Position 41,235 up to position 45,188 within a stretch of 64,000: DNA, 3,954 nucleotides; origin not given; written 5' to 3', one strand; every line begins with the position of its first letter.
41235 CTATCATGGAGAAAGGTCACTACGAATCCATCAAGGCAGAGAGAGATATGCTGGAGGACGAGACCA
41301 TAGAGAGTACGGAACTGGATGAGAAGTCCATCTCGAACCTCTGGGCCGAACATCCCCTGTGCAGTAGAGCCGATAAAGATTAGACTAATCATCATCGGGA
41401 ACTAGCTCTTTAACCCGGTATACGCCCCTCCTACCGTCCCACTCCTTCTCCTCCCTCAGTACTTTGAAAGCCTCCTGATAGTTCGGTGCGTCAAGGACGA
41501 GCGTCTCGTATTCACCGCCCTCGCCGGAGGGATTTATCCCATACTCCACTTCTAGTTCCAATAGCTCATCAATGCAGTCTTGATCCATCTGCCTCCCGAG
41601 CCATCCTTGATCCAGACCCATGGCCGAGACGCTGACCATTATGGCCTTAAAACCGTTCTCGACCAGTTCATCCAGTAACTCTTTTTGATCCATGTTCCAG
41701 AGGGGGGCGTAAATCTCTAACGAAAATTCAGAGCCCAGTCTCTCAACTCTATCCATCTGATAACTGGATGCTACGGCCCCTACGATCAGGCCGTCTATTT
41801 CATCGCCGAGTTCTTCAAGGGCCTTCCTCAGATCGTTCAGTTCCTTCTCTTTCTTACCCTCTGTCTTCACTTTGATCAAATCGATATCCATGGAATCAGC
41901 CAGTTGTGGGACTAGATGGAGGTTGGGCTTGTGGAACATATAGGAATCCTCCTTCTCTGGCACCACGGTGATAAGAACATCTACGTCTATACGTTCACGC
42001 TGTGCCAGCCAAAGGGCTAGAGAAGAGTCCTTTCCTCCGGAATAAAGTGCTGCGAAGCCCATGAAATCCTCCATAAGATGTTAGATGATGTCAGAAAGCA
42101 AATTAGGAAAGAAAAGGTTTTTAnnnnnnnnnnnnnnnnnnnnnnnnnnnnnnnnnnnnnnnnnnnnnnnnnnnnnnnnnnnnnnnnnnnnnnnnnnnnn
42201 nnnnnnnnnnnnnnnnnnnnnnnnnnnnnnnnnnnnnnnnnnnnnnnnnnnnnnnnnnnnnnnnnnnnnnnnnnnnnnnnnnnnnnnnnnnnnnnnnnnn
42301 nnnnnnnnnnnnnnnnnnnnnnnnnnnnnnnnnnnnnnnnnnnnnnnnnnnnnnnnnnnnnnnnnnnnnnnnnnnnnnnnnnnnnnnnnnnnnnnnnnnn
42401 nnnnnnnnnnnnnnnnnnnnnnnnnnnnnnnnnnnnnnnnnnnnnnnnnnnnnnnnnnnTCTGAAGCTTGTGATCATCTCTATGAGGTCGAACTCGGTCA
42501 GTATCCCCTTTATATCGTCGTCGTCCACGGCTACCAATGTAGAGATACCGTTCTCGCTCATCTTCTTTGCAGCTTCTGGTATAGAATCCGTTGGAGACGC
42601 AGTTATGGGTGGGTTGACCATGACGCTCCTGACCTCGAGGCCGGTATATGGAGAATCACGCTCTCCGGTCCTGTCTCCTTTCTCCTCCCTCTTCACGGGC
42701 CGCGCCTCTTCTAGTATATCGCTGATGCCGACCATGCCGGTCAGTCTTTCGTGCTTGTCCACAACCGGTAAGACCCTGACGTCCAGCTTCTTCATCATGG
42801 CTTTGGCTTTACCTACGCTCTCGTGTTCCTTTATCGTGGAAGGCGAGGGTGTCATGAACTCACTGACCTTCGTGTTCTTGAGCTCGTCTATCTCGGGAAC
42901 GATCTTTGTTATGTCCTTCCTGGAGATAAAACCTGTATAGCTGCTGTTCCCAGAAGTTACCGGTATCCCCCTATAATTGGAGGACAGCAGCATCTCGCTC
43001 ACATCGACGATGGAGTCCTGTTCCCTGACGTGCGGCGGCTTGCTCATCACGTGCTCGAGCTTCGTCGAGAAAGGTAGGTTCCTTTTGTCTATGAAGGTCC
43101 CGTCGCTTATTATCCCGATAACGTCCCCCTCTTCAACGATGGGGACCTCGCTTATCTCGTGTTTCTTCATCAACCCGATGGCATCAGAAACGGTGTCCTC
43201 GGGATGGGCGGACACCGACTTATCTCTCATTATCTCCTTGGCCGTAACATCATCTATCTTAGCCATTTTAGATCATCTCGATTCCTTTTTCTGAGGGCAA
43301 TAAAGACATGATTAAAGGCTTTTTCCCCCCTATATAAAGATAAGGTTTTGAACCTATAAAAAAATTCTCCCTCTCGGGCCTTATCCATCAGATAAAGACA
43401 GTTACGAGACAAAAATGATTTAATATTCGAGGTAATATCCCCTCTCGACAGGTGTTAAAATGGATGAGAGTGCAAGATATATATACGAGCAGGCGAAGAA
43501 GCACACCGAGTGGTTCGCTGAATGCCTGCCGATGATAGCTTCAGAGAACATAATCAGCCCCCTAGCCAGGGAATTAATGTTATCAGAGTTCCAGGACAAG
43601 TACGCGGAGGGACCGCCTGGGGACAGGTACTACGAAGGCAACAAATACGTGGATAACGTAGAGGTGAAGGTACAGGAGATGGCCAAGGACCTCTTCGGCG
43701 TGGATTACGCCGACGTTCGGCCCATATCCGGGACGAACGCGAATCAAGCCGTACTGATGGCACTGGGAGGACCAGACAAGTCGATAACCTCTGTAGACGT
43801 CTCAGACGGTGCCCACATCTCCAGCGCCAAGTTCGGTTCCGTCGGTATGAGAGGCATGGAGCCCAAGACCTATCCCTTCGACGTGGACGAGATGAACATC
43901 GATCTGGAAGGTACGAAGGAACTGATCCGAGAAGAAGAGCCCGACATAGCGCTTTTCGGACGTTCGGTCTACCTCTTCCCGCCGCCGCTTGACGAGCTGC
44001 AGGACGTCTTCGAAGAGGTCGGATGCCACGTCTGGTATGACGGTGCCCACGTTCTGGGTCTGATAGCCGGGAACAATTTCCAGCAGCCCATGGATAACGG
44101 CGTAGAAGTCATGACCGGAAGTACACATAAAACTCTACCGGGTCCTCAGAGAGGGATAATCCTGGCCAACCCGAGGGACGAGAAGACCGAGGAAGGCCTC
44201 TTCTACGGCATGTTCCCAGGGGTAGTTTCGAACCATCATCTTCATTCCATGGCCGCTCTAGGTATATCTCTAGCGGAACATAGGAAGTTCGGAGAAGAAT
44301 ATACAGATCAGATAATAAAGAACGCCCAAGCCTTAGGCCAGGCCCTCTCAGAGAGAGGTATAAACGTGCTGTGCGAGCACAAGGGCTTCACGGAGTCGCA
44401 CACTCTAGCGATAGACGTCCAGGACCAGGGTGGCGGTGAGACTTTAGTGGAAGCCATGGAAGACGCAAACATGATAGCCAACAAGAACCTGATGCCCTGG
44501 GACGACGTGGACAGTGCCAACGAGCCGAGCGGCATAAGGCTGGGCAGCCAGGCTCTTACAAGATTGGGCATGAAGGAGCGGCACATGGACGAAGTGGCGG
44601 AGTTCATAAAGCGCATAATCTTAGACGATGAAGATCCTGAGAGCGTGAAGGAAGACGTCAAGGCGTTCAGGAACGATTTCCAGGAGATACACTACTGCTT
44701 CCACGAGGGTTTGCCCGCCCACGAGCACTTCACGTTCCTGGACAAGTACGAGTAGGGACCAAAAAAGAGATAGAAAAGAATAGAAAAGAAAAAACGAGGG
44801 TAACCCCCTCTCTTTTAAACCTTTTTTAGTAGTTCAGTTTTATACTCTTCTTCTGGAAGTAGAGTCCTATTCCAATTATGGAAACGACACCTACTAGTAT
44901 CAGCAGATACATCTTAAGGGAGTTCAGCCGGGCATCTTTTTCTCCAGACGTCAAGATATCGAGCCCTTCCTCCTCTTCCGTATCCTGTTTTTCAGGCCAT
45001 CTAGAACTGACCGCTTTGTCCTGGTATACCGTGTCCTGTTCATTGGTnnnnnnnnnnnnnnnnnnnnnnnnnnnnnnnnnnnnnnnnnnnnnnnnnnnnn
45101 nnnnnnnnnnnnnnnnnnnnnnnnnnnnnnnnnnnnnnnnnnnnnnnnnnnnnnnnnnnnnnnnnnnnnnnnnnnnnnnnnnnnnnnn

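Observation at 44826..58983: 14-kb cluster of three giant acidic surface proteins built from an unassigned ~165-aa repeat, PKD domains, hydrolase heads and a lamin-tail domain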

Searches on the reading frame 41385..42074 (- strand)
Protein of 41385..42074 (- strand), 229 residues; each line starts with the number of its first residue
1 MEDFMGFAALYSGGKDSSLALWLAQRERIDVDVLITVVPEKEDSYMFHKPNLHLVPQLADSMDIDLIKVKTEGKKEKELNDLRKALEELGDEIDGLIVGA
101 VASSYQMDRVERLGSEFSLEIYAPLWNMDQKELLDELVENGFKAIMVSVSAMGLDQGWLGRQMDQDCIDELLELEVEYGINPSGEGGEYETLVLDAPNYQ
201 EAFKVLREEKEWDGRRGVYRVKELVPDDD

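Call 31: search_protein_families(library=pfam, proteins=[window:41385-42074:-], max_evalue=0.001)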
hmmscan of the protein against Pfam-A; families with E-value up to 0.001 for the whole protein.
window:41385-42074:- (229 aa): 2 families
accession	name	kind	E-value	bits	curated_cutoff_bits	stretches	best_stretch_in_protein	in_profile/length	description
PF01902.24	Diphthami_syn_2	-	6.2e-72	242.1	23.2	1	7-224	3-217/219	Diphthamide synthase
PF24167.1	DUF7411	-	0.00085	19.4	28.7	0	5-37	1-31/194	Family of unknown function (DUF7411)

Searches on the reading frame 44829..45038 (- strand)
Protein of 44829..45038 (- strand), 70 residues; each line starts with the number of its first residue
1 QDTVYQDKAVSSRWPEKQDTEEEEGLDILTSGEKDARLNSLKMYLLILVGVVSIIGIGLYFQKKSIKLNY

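Call 77: search_protein_families(library=ncbifam, proteins=[window:44829-45038:-], max_evalue=1)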
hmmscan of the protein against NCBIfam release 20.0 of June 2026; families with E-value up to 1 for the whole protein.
seq(70 aa): 1 family
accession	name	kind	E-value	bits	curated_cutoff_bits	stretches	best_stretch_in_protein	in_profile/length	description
TIGR01167.1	LPXTG_anchor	domain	0.23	12.2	15.9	1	43-64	10-31/34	LPXTG cell wall anchor domain-containing protein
